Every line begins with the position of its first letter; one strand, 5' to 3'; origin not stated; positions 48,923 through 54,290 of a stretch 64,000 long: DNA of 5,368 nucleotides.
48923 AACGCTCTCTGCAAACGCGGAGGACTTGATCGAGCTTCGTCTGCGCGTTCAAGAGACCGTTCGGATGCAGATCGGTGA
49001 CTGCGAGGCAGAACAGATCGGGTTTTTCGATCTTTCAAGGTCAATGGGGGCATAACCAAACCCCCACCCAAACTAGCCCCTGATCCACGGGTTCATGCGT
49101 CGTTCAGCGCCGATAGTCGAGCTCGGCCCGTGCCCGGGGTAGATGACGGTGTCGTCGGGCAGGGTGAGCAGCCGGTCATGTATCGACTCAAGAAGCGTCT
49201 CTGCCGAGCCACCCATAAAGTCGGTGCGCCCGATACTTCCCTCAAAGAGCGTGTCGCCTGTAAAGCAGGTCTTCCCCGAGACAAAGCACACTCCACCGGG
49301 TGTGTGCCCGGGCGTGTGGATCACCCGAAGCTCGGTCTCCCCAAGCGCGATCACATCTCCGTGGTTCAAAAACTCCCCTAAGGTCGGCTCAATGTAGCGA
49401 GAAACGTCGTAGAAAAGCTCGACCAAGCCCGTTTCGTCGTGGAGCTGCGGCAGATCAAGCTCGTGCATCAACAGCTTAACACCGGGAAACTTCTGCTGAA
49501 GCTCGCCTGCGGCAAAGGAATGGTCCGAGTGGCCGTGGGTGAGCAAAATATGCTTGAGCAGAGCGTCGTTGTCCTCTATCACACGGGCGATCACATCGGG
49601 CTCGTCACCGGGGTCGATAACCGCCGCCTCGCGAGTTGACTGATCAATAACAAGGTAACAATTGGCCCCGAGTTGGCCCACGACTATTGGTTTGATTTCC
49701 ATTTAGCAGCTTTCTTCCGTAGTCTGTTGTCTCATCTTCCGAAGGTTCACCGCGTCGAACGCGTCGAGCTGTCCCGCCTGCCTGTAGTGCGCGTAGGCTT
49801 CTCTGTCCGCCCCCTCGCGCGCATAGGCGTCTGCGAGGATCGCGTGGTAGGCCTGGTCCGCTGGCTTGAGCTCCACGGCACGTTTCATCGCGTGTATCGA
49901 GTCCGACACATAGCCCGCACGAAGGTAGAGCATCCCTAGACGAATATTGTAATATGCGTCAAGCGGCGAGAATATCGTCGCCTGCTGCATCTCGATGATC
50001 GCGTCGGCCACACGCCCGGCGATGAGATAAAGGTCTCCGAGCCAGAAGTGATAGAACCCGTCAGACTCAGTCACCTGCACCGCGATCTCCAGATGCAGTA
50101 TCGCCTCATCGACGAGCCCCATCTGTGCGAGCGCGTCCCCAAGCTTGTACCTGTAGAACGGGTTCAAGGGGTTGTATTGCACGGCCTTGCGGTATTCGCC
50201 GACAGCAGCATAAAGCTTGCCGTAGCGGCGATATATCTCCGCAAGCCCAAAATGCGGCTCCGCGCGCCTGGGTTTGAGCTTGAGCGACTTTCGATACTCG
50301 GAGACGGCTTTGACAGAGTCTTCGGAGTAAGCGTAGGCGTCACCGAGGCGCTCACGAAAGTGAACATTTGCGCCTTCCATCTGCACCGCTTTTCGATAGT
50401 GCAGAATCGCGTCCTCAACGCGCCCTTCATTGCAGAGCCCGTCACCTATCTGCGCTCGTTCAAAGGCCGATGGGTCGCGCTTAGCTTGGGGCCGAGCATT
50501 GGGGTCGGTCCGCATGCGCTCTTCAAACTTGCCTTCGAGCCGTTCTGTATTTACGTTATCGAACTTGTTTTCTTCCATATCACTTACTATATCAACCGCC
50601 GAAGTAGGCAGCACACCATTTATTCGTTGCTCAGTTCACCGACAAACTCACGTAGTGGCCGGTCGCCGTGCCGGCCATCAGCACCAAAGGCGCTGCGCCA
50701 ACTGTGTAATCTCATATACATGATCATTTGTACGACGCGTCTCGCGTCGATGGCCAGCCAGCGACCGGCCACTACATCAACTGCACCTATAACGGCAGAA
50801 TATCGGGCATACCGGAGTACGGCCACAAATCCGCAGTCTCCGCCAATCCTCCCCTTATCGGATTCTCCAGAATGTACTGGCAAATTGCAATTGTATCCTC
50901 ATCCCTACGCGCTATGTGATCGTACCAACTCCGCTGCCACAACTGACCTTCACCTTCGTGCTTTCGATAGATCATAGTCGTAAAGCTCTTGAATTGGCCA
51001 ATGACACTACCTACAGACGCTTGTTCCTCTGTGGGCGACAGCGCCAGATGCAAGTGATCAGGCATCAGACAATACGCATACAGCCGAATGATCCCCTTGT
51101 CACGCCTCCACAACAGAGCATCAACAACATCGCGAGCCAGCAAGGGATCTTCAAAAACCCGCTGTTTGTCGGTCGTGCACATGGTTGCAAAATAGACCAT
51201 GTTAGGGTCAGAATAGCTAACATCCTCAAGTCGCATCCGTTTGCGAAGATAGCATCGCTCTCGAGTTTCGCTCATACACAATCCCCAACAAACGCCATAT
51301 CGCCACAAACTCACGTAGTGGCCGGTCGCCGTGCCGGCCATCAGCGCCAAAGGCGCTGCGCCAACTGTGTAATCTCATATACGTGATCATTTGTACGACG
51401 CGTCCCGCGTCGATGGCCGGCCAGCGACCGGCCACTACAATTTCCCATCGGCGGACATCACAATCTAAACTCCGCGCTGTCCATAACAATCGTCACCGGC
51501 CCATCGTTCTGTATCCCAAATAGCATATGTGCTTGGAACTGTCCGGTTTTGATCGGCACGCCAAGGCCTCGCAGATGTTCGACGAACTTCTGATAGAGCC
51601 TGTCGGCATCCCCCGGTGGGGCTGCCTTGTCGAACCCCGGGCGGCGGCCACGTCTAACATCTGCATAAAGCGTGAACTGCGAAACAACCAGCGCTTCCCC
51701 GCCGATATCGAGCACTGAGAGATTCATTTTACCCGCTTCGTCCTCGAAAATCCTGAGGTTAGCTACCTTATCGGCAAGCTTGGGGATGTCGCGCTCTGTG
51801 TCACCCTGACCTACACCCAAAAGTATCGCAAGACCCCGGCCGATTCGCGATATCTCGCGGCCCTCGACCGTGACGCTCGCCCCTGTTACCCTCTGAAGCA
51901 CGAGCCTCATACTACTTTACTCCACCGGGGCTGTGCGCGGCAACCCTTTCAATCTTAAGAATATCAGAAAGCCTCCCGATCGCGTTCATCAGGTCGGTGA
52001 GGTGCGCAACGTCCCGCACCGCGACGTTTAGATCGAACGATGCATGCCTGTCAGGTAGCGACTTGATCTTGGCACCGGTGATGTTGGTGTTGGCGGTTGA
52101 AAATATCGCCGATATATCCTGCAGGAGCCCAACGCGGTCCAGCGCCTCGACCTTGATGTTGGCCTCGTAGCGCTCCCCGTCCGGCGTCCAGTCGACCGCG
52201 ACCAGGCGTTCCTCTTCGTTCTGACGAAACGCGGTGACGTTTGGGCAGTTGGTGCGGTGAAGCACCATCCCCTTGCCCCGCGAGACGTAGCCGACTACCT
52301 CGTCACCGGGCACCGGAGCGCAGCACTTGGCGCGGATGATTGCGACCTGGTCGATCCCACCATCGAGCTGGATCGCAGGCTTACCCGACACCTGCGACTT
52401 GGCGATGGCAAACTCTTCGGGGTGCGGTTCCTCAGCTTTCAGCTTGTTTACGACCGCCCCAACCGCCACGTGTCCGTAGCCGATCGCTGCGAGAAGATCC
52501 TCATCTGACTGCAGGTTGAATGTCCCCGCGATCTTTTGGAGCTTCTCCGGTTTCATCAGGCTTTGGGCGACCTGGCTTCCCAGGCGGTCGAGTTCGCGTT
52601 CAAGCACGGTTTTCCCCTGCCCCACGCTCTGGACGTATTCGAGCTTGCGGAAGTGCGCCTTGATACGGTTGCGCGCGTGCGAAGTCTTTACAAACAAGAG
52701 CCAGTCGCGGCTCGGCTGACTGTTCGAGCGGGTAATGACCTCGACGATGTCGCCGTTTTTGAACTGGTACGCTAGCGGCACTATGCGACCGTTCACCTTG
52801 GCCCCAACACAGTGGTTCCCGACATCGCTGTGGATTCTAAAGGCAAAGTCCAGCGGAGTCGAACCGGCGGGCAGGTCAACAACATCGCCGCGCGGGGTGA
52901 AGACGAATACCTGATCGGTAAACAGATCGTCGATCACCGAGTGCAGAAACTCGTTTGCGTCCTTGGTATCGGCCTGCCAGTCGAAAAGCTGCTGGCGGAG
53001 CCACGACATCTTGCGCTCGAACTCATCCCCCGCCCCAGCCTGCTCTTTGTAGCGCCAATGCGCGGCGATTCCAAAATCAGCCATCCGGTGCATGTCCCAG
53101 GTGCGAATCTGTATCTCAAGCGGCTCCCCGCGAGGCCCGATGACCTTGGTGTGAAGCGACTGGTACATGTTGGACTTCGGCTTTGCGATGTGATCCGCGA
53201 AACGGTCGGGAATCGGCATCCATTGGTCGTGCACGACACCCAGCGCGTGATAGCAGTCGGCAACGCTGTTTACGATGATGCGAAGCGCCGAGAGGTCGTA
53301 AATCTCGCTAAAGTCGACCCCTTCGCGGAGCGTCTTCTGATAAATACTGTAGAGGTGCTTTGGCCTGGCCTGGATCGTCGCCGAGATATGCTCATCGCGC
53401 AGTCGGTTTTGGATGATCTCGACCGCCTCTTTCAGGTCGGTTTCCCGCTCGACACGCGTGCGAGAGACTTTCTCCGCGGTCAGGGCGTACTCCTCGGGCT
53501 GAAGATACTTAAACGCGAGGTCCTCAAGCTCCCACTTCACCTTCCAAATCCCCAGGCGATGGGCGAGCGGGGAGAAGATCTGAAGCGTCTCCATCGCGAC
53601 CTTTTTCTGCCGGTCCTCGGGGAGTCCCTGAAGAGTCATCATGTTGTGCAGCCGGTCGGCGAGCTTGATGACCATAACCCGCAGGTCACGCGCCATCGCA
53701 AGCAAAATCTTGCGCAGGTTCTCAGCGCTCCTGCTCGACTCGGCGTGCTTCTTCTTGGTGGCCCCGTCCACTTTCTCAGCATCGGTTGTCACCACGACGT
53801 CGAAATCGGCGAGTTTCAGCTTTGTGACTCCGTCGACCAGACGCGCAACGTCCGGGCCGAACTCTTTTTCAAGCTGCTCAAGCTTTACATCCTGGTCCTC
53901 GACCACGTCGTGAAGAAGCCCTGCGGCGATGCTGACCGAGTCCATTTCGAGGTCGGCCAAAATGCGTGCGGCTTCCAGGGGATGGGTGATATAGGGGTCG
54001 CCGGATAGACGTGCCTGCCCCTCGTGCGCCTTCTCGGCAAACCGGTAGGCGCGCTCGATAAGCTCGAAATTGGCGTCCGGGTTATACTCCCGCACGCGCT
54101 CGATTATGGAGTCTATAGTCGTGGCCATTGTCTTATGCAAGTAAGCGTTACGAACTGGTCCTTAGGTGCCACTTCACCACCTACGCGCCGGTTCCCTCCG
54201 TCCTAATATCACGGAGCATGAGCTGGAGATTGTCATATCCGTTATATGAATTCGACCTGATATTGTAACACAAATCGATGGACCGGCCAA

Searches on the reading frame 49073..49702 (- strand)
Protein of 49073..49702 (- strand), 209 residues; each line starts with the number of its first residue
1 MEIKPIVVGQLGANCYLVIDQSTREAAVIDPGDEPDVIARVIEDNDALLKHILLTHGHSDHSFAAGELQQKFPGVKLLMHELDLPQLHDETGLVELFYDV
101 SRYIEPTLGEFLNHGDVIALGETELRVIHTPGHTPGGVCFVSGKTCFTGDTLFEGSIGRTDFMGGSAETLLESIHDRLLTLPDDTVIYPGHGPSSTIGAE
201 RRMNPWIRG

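Call 39: search_protein_families(library=pfam, proteins=[window:49073-49702:-], max_evalue=0.001)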
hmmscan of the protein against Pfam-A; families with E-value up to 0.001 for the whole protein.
window:49073-49702:- (209 aa): 1 family
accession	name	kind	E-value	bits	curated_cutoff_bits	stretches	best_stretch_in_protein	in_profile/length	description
PF00753.33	Lactamase_B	-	3.3e-29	102.7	22.7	1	9-191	2-196/196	Metallo-beta-lactamase superfamily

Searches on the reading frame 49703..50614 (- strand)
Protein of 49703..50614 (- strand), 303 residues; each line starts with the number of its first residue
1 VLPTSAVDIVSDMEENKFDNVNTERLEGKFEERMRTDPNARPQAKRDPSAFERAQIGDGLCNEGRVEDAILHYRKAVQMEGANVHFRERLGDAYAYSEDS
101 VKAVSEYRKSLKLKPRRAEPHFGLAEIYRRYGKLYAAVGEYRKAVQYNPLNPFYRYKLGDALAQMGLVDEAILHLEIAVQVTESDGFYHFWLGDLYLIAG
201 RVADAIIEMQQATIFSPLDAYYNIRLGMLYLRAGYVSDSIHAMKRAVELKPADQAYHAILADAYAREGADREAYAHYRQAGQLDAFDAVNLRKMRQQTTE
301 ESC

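Call 39: search_protein_families(library=pfam, proteins=[window:49703-50614:-], max_evalue=0.001)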
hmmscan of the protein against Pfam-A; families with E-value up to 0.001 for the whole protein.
window:49703-50614:- (303 aa): 16 families
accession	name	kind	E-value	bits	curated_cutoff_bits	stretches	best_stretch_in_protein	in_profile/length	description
PF07719.23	TPR_2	-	1.2e-25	87.9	27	0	118-151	1-34/34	Tetratricopeptide repeat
PF13414.12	TPR_11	-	3.6e-20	71.8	26.8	2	127-166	3-42/42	TPR repeat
PF13432.12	TPR_16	-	6.1e-17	62.2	32.7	2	156-217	1-62/65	Tetratricopeptide repeat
PF13181.12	TPR_8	-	8.9e-15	54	25.7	0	222-252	3-33/34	Tetratricopeptide repeat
PF13431.12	TPR_17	-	1.2e-14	53.7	24.4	0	141-172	2-33/34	Tetratricopeptide repeat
PF13428.12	TPR_14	-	1.5e-12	47.3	23.5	0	155-195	4-44/44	Tetratricopeptide repeat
PF14559.12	TPR_19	-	2.7e-10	40.8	25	0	136-175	9-48/68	Tetratricopeptide repeat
PF00515.34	TPR_1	-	3.3e-10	39.8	27.8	0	118-149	1-32/34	Tetratricopeptide repeat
PF13424.12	TPR_12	-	3.8e-08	33.8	30.1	1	89-147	8-67/77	Tetratricopeptide repeat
PF03704.23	BTAD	-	3.2e-07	31.2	22.1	0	230-280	72-122/146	Bacterial transcriptional activator domain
PF13176.12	TPR_7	-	6.6e-06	26.2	27.9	0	259-280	4-27/36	Tetratricopeptide repeat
PF23914.1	TPR_CcmH_CycH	-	7.6e-06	26.3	42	0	225-271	55-101/158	Cytochrome c-type biogenesis protein H TPR domain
PF14561.12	TPR_20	-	5e-05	24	25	0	138-175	8-45/90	Tetratricopeptide repeat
PF12895.13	ANAPC3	-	5.6e-05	23.8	27.2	1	108-176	13-80/82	Anaphase-promoting complex, cyclosome, subunit 3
PF24575.1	TPR_Slam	-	7.4e-05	23.6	35.2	0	122-164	51-93/104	Surface lipoprotein assembly modifier, N-terminal TPR repeats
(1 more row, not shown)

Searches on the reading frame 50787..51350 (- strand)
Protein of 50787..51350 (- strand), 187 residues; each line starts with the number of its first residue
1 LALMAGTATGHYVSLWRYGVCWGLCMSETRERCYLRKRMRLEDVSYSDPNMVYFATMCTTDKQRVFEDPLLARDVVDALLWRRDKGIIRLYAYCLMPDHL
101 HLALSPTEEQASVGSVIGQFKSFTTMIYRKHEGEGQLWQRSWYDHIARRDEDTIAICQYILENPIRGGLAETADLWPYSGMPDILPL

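Call 39: search_protein_families(library=pfam, proteins=[window:50787-51350:-], max_evalue=0.001)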
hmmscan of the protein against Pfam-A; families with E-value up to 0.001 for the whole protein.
window:50787-51350:- (187 aa): 1 family
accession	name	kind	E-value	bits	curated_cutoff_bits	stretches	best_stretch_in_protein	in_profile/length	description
PF01797.21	Y1_Tnp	-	4e-09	37.1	23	1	51-161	5-119/121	Transposase IS200 like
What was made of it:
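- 50787..51275 (-): RAYT gene (REP-associated tyrosine transposase, 162 aa from the ATG; HUH motif HLH and the tyrosine in YILENP). Pfam Y1_Tnp 4e-9 (call 39).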

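Call 42: search_protein_families(library=ncbifam, proteins=[window:50790-51275:-], max_evalue=0.01)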
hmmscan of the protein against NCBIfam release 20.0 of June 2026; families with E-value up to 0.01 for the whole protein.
seq(162 aa): 2 families
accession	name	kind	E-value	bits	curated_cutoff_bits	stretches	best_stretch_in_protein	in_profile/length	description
NF047646.1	REP_Tyr_transpos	equivalog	1.1e-29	103.2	80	1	21-154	5-146/146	REP-associated tyrosine transposase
NF033573.1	transpos_IS200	equivalog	0.00036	20.7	55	1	30-124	15-115/126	IS200/IS605 family transposase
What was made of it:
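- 50787..51275 (-): NCBIfam NF047646 103 bits against a cutoff of 80 (call 42).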

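Call 52: find_homologous_proteins(query=window:50790-51275:-, max_evalue=1e-10)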
Query seq(162 aa) (162 aa): 139 proteins with E <= 1e-10 among 169 candidates; the best 120 are listed.
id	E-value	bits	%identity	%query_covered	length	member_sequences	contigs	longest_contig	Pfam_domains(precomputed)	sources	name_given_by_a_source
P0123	2.3e-107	374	100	100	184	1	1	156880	PF01797.22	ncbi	-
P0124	7.2e-61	223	62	96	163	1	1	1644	PF01797.22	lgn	-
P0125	3.3e-60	221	61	98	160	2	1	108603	PF01797.22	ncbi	ncbi:MAG: transposase [Armatimonadota bacterium]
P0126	5.7e-58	213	60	98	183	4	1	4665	PF01797.22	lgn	-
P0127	3.0e-57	211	58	97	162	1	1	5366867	PF01797.22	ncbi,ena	-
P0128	3.8e-56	207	63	91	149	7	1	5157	PF01797.22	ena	-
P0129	7.4e-55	203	63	91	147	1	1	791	PF01797.22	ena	-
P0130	8.3e-53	196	60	92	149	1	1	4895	PF01797.22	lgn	-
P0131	6.1e-51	190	59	89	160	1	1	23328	PF01797.22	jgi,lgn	-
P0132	1.2e-47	180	54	94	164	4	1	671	PF01797.22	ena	-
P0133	1.7e-47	179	54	94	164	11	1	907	PF01797.22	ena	-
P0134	4.4e-47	178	54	93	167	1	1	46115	PF01797.22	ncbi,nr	ncbi:MAG: transposase [Chloroflexota bacterium]|nr:MAG: transposase [Chloroflexota bacterium]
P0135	5.3e-47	178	50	100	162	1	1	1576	PF01797.22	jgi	-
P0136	6.3e-47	177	53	93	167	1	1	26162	PF01797.22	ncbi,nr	ncbi:MAG: transposase [Chloroflexota bacterium]|nr:MAG: transposase [Chloroflexota bacterium]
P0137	8.9e-47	177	58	91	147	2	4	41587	PF01797.22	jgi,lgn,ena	-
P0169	3.6e-39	152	48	94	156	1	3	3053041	PF01797.22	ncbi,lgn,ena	ncbi:MAG: REP-associated tyrosine transposase [Armatimonadota bacterium]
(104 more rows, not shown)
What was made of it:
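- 50787..51275 (-): Homologues are named RayT / REP-associated tyrosine transposase (call 52)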

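Call 53: find_encoding_contigs(protein=P0125, flank=10000, max_places=2)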
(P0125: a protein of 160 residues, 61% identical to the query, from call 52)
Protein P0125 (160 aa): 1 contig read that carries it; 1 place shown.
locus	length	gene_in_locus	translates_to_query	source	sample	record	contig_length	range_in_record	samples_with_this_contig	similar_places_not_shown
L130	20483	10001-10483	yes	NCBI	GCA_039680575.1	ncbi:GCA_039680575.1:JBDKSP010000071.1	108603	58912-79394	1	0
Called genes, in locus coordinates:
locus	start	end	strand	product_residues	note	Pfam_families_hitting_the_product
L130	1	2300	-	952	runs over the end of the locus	PF01565:FAD_binding_4, PF02913:FAD-oxidase_C, PF13183:Fer4_8 (weak), PF13534:Fer4_17 (weak)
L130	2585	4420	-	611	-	PF02838:Glyco_hydro_20b, PF00728:Glyco_hydro_20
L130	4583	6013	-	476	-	PF00005:ABC_tran, PF13304:AAA_21 (faint), PF27219:MJ0874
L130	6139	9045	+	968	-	PF00005:ABC_tran (faint), PF02463:SMC_N (faint), PF13191:AAA_16 (faint), PF13304:AAA_21 (faint), PF13476:AAA_23 (faint), PF13555:AAA_29 (faint), PF17760:UvrA_inter, PF17755:UvrA_DNA-bind, +1 more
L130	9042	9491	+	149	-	PF19794:DUF6278 (weak)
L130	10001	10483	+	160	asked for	PF01797:Y1_Tnp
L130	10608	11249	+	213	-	-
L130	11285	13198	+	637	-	PF01541:GIY-YIG, PF27096:UvrC_M, PF02151:UVR, PF22920:UvrC_RNaseH, PF08459:UvrC_RNaseH_dom, PF14520:HHH_5, PF12826:HHH_2 (faint)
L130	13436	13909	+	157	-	PF04074:DUF386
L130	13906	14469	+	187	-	PF13302:Acetyltransf_3, PF13420:Acetyltransf_4, PF13523:Acetyltransf_8, PF00583:Acetyltransf_1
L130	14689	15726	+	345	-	PF00044:Gp_dh_N, PF02800:Gp_dh_C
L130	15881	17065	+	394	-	PF00162:PGK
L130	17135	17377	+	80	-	-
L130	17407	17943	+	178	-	PF19502:DUF6036 (faint)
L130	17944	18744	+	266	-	PF00121:TIM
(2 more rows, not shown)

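Call 54: find_encoding_contigs(protein=P0127, flank=10000, max_places=2)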
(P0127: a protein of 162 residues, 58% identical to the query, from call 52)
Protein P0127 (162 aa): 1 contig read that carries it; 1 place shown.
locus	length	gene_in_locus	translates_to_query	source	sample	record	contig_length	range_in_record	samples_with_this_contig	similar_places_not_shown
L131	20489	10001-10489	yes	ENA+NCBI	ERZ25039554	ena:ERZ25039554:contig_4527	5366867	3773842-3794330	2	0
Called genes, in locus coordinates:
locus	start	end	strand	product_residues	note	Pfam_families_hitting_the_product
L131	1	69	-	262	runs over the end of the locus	PF00037:Fer4 (faint), PF12837:Fer4_6 (weak), PF12838:Fer4_7 (faint), PF13237:Fer4_10 (weak), PF14697:Fer4_21 (weak), PF25160:LdpA_Fe-S-bd (faint), PF13187:Fer4_9 (weak), PF27217:AF_0155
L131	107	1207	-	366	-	PF13404:HTH_AsnC-type (weak), PF22451:NirdL-like_HTH, PF17805:AsnC_trans_reg2, PF22451:NirdL-like_HTH, PF17805:AsnC_trans_reg2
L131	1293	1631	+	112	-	PF18902:DUF5658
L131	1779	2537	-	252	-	PF13432:TPR_16 (weak), PF14559:TPR_19 (weak), PF12895:ANAPC3 (weak), PF00515:TPR_1 (weak), PF07719:TPR_2 (weak), PF13414:TPR_11, PF13432:TPR_16, PF14559:TPR_19, +14 more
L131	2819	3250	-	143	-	-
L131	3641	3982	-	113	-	PF03965:Penicillinase_R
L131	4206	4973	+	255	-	PF00596:Aldolase_II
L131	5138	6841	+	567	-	PF08240:ADH_N, PF00107:ADH_zinc_N (faint)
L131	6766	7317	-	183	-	-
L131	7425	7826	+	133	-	PF00106:adh_short, PF13561:adh_short_C2, PF23441:SDR (weak)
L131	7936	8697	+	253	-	-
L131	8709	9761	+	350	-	PF07934:OGG_N, PF00730:HhH-GPD (weak)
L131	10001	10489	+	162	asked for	PF01797:Y1_Tnp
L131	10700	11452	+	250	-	PF00005:ABC_tran, PF13304:AAA_21 (weak)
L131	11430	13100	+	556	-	PF16962:ABC_export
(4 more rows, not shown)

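Call 97: find_encoding_contigs(protein=P0169, flank=3000, max_places=3)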
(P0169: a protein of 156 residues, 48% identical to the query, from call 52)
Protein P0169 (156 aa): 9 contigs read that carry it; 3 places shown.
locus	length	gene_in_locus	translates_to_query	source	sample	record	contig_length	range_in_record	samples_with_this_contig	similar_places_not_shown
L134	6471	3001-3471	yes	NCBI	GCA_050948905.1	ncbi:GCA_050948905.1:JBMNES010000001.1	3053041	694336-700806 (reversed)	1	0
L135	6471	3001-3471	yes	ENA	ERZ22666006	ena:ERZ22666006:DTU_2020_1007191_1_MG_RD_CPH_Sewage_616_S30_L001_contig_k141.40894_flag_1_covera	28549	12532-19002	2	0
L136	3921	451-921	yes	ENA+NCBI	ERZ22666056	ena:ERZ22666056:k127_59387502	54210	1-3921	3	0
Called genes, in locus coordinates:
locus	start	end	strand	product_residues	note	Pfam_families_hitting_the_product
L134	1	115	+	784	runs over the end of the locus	PF13320:GH123_cat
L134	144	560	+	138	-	-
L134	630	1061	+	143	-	PF07977:FabA, PF22818:ApeI-like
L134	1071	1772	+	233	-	PF02585:PIG-L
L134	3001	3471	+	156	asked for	PF01797:Y1_Tnp (weak)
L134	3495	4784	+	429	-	PF01547:SBP_bac_1, PF13416:SBP_bac_8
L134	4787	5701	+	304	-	PF00528:BPD_transp_1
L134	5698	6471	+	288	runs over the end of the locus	PF00528:BPD_transp_1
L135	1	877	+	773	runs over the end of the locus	PF13320:GH123_cat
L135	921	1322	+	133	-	-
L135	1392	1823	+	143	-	PF07977:FabA, PF22818:ApeI-like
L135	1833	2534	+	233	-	PF02585:PIG-L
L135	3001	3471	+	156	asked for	PF01797:Y1_Tnp (weak)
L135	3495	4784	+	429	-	PF01547:SBP_bac_1, PF13416:SBP_bac_8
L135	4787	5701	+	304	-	PF00528:BPD_transp_1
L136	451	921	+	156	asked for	PF01797:Y1_Tnp (weak)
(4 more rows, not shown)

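Call 98: find_encoding_contigs(protein=P0131, flank=3000, max_places=2)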
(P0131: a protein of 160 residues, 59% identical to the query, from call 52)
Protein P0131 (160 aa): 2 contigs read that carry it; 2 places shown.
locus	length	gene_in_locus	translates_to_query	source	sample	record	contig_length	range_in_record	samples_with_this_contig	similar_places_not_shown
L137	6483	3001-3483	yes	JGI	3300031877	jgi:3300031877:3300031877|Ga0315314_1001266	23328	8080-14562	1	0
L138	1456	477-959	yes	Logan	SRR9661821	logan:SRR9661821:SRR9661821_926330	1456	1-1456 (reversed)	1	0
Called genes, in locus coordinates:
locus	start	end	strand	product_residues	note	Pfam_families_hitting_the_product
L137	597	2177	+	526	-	PF01855:POR_N, PF02775:TPP_enzyme_C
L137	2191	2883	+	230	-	PF01558:POR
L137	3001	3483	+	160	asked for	PF01797:Y1_Tnp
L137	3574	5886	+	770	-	PF13549:ATP-grasp_5, PF13380:CoA_binding_2, PF13607:Succ_CoA_lig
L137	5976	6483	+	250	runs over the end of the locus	PF23023:Anti-Pycsar_Apyc1, PF00753:Lactamase_B, PF12706:Lactamase_B_2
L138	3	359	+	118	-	?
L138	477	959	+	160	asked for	PF01797:Y1_Tnp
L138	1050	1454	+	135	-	?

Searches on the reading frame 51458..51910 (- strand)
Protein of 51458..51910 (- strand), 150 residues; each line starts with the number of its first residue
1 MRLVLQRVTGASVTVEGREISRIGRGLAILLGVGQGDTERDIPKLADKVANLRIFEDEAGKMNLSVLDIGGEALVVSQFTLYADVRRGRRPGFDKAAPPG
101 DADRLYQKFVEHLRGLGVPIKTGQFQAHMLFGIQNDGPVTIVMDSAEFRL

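Call 39: search_protein_families(library=pfam, proteins=[window:51458-51910:-], max_evalue=0.001)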
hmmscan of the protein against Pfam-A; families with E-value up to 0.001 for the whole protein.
window:51458-51910:- (150 aa): 1 family
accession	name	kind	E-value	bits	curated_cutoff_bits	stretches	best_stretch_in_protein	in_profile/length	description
PF02580.21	Tyr_Deacylase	-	6.9e-57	192.3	25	1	2-144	1-144/144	D-Tyr-tRNA(Tyr) deacylase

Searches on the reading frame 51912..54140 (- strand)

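Call 39: search_protein_families(library=pfam, proteins=[window:51912-54140:-], max_evalue=0.001)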
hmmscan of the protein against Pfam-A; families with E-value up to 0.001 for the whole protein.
window:51912-54140:- (742 aa): 7 families
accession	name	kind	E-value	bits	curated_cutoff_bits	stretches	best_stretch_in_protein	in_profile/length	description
PF13328.12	HD_4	-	3.7e-52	176.6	27.2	1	31-199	1-156/156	HD domain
PF04607.23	RelA_SpoT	-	2.8e-41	140.8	27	1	259-367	2-111/113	Region found in RelA / SpoT proteins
PF02824.27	TGS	-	3.5e-23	81.8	22.2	1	411-470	1-60/60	TGS domain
PF13291.12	ACT_4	-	5.6e-19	69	27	1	655-732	2-80/80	ACT domain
PF19296.4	RelA_AH_RIS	-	2.6e-11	44.4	23.8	1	484-571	4-86/185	RelA/SpoT, AH and RIS domains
PF01966.28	HD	-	3.7e-09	37.3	22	1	50-167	1-116/116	HD domain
PF01842.31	ACT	-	1e-05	25.7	27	1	662-724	3-64/66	ACT domain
